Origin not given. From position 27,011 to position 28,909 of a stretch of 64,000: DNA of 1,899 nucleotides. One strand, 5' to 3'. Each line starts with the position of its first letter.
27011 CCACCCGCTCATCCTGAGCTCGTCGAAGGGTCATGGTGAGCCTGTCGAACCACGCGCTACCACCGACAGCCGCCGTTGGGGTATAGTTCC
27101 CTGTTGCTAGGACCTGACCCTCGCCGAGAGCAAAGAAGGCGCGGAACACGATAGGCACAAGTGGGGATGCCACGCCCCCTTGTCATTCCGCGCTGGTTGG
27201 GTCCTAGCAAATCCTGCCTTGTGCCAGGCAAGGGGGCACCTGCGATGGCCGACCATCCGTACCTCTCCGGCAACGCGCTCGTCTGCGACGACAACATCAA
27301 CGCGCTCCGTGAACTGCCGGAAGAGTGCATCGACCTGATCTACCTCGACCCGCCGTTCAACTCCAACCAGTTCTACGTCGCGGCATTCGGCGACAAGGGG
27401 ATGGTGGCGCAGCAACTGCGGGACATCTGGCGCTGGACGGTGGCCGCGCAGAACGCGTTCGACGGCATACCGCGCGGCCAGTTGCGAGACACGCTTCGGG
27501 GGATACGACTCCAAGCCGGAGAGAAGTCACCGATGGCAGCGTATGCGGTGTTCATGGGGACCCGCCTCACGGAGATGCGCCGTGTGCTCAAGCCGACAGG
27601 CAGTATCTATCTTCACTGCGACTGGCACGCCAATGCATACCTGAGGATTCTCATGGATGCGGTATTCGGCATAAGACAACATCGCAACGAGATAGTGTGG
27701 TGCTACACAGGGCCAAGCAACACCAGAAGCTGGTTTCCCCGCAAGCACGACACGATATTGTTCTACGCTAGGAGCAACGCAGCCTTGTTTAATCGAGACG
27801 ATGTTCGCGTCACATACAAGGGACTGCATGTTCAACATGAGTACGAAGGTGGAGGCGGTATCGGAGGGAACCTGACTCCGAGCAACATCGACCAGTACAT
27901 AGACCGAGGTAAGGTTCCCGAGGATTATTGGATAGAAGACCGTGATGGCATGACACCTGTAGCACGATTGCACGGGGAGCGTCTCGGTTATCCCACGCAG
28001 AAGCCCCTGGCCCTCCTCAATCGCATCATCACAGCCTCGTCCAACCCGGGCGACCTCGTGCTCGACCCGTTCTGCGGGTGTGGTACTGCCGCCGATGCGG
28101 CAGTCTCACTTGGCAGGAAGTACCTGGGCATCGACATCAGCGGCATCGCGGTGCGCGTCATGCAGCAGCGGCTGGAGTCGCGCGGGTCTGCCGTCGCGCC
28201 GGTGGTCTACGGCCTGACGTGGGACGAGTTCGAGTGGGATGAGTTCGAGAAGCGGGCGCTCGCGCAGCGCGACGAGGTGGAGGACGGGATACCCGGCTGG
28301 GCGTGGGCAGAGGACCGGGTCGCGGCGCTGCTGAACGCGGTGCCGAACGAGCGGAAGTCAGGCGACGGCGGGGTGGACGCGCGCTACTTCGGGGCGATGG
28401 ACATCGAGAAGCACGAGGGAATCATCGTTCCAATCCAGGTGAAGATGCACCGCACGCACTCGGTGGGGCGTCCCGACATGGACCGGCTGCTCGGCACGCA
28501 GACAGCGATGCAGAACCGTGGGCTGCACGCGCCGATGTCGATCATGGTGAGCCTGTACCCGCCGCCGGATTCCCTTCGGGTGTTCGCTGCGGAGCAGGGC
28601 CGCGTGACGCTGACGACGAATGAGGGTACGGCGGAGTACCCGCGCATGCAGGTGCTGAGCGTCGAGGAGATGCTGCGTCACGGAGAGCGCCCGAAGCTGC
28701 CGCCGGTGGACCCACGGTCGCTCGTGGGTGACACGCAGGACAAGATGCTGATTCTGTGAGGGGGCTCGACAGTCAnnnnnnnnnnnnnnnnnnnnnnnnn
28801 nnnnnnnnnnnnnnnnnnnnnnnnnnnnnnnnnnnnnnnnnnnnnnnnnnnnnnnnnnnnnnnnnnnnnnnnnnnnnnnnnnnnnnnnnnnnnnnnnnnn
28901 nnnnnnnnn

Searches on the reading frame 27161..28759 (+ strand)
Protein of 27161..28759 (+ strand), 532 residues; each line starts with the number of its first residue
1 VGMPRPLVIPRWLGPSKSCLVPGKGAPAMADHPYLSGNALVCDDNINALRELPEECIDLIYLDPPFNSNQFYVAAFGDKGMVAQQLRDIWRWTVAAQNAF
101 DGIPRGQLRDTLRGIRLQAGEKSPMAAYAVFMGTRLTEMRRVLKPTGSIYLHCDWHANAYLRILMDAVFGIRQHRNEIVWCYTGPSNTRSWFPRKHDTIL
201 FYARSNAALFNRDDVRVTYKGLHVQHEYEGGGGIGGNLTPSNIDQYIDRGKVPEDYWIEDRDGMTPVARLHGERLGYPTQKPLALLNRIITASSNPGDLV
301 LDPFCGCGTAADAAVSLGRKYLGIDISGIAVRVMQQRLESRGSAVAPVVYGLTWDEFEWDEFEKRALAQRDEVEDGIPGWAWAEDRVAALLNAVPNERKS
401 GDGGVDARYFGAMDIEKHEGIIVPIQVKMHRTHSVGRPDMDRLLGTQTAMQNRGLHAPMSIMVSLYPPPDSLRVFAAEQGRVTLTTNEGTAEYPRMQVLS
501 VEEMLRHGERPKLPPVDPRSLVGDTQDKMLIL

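Call 4: search_protein_families(library=pfam, proteins=[window:27161-28759:+], max_evalue=1)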
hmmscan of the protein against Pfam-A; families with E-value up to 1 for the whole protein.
window:27161-28759:+ (532 aa): 10 families
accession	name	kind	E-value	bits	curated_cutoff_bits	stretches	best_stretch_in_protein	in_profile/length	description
PF01555.25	N6_N4_Mtase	-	1.5e-43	149.8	26.7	1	57-331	1-216/221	DNA methylase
PF03602.21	Cons_hypoth95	-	0.00011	22.4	24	1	41-74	96-131/182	Conserved hypothetical protein 95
PF13847.12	Methyltransf_31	-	0.00018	21.7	27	1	296-343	3-53/145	Methyltransferase domain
PF13649.12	Methyltransf_25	-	0.00063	20.8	27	1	300-349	1-52/97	Methyltransferase domain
PF08241.18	Methyltransf_11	-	0.0066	17.5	21.2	0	305-343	5-43/95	Methyltransferase domain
PF02086.21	MethyltransfD12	-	0.018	15.2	22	0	285-339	8-63/253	D12 class N6 adenine-specific DNA methyltransferase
PF08242.18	Methyltransf_12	-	0.04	15.1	30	1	305-355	5-57/98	Methyltransferase domain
PF02353.26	CMAS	-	0.053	13.3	27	1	295-359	61-126/273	Mycolic acid cyclopropane synthetase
PF05724.17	TPMT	-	0.063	13.4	26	1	281-334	21-75/218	Thiopurine S-methyltransferase (TPMT)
PF01170.24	UPF0020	-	0.19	11.8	22.3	1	292-311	24-43/197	RMKL-like, methyltransferase domain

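Call 5: search_protein_families(library=padloc, proteins=[window:27161-28759:+], max_evalue=1)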
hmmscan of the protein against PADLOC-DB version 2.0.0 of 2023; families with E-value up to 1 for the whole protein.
window:27161-28759:+ (532 aa): 78 families (the best 25 are shown)
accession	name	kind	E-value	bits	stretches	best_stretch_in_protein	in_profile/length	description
PDLC03339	MTase_II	-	2.1e-54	182.8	3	273-340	206-273/399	Type II methyltransferase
PDLC03300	MTase_II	-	2.3e-52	175.9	1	37-342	11-280/302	Type II methyltransferase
PDLC03354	MTase_II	-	8e-44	148.3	3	248-345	302-389/425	Type II methyltransferase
PDLC03299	MTase_II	-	4.7e-41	139.2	2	125-339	59-258/296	Type II methyltransferase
PDLC03633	MTase_III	-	2.6e-37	126.8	1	39-338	79-353/616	Type III methyltransferase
PDLC03371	MTase_II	-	3.2e-36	123.2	1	38-340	11-254/260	Type II methyltransferase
PDLC03636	MTase_III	-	6.2e-31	105.8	3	131-210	99-180/575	Type III methyltransferase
PDLC03320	MTase_II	-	5.8e-30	102.4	2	143-341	94-277/289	Type II methyltransferase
PDLC03265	MTase_II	-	1.6e-27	94.9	3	277-339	267-329/333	Type II methyltransferase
PDLC03216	MTase_II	-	2.1e-27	94.1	3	277-340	194-257/364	Type II methyltransferase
PDLC03738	oMTase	-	3.4e-27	93.1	3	277-339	204-266/376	orphan methyltransferase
PDLC03644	MTase_III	-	2.2e-26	90.7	3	250-339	294-394/542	Type III methyltransferase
PDLC03635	MTase_III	-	9.7e-25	85.3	2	126-213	266-358/708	Type III methyltransferase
PDLC03230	MTase_II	-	4.6e-22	76.8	2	121-338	72-282/360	Type II methyltransferase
PDLC03638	MTase_III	-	1.1e-21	74.9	3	264-337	608-676/816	Type III methyltransferase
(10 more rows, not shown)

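Call 6: search_protein_families(library=ncbifam, proteins=[window:27161-28759:+], max_evalue=1)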
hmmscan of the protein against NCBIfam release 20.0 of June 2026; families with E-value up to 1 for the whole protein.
window:27161-28759:+ (532 aa): 7 families
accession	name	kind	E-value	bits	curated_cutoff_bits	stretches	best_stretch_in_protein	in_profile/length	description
NF008572.0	PRK11524.1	equivalog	7.3e-29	100.8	292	2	127-339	60-257/294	adenine-specific DNA-methyltransferase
NF050803.1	DnaMtaseCcrMCaul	equivalog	1.5e-27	96.4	830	3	275-340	184-249/350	adenine-specific DNA-methyltransferase CcrM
NF010253.0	PRK13699.1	subfamily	6.1e-13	49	244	1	277-342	144-209/226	DNA methyltransferase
NF043040.1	corrin_prot_MT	hypoth_equivalog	0.00033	20.1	180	1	287-343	32-88/216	corrinoid protein-associated methyltransferase CpaM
TIGR01177.1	TIGR01177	hypoth_equivalog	0.00049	19.5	316.55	1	292-328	178-214/330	TIGR01177 family methyltransferase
NF045667.1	MTase_DVU1556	equivalog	0.065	12.7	155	0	291-331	16-58/213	DVU_1556 family methyltransferase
TIGR00095.1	TIGR00095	equivalog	0.1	12.2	117.5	1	55-71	123-139/194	16S rRNA (guanine(966)-N(2))-methyltransferase RsmD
